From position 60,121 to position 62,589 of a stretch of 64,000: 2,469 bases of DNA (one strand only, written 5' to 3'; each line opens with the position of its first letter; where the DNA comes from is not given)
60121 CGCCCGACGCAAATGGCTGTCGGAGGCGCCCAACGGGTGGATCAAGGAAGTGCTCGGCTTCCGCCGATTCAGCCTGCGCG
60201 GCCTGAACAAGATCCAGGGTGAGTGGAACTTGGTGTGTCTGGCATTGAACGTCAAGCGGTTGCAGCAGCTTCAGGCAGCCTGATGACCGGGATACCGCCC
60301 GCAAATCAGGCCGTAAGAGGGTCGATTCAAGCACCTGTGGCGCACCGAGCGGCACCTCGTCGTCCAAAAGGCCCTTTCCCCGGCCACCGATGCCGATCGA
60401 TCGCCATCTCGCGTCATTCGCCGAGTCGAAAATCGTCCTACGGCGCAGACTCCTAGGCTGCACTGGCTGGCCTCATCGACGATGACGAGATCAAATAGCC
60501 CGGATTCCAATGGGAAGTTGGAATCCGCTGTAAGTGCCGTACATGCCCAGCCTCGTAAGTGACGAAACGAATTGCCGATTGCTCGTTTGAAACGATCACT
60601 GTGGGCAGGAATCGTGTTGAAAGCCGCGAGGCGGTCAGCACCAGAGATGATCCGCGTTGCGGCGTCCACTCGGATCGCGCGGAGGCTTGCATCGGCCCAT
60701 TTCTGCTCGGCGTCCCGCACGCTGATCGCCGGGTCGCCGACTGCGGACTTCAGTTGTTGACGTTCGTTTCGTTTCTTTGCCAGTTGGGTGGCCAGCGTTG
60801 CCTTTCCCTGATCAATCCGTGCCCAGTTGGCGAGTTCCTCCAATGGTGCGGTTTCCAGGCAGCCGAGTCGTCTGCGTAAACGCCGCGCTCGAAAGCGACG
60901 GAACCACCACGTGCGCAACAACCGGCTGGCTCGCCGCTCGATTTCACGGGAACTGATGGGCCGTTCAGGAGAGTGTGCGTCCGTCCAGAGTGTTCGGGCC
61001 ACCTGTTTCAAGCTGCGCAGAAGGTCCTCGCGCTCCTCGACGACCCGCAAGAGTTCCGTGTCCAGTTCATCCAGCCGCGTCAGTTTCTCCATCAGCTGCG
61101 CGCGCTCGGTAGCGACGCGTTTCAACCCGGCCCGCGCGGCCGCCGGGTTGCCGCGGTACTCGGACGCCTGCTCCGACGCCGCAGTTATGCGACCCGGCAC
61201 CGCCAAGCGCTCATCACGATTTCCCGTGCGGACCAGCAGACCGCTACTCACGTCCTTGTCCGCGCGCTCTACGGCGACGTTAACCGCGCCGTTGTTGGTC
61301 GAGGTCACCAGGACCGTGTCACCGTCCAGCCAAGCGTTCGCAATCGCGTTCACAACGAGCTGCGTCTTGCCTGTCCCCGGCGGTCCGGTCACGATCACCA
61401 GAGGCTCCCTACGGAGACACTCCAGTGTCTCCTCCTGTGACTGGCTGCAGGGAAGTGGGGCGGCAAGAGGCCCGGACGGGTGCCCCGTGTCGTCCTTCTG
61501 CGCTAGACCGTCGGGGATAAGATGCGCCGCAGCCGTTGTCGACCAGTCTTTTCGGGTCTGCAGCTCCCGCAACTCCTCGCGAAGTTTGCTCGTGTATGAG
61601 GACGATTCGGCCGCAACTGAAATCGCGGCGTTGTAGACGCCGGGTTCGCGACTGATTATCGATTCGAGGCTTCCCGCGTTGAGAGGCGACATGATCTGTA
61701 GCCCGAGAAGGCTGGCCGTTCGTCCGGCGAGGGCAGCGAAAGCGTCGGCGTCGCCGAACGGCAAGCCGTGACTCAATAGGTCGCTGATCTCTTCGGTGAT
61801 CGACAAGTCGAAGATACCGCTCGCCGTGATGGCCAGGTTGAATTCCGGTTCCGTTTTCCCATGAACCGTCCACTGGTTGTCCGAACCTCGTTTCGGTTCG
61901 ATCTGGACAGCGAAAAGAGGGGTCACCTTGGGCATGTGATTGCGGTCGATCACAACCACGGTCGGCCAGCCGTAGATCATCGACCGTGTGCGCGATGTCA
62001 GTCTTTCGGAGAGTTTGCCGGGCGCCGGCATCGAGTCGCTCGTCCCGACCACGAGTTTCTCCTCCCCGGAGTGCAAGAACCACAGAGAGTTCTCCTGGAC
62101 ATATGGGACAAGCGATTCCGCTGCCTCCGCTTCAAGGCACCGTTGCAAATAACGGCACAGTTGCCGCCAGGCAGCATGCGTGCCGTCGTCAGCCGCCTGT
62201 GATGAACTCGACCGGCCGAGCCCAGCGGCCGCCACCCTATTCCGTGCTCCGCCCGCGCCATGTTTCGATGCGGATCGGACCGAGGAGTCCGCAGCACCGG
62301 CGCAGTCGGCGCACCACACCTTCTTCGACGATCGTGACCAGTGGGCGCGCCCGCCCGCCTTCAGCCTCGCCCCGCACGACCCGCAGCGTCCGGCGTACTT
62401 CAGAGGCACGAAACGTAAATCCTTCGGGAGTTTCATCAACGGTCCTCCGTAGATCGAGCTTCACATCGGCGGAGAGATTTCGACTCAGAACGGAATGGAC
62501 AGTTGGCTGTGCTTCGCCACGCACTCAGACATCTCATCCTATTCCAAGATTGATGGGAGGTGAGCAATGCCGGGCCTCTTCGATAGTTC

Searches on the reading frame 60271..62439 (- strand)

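Call 58: search_protein_families(library=pfam, proteins=[window:60271-62439:-], max_evalue=0.0001)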
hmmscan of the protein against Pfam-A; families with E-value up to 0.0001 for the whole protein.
window:60271-62439:- (722 aa): 4 families
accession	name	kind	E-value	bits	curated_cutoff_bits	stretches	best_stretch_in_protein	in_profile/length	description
PF13086.12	AAA_11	-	5.9e-17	62.7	27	1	335-607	7-211/257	AAA domain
PF13604.12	AAA_30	-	1.3e-05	25.4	27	0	332-390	3-63/191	AAA domain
PF20720.3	nSTAND3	-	4.9e-05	23.5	27.2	0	335-381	7-53/155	Novel STAND NTPase 3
PF13245.12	AAA_19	-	9.1e-05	23.1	25.1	0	335-388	1-56/134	AAA domain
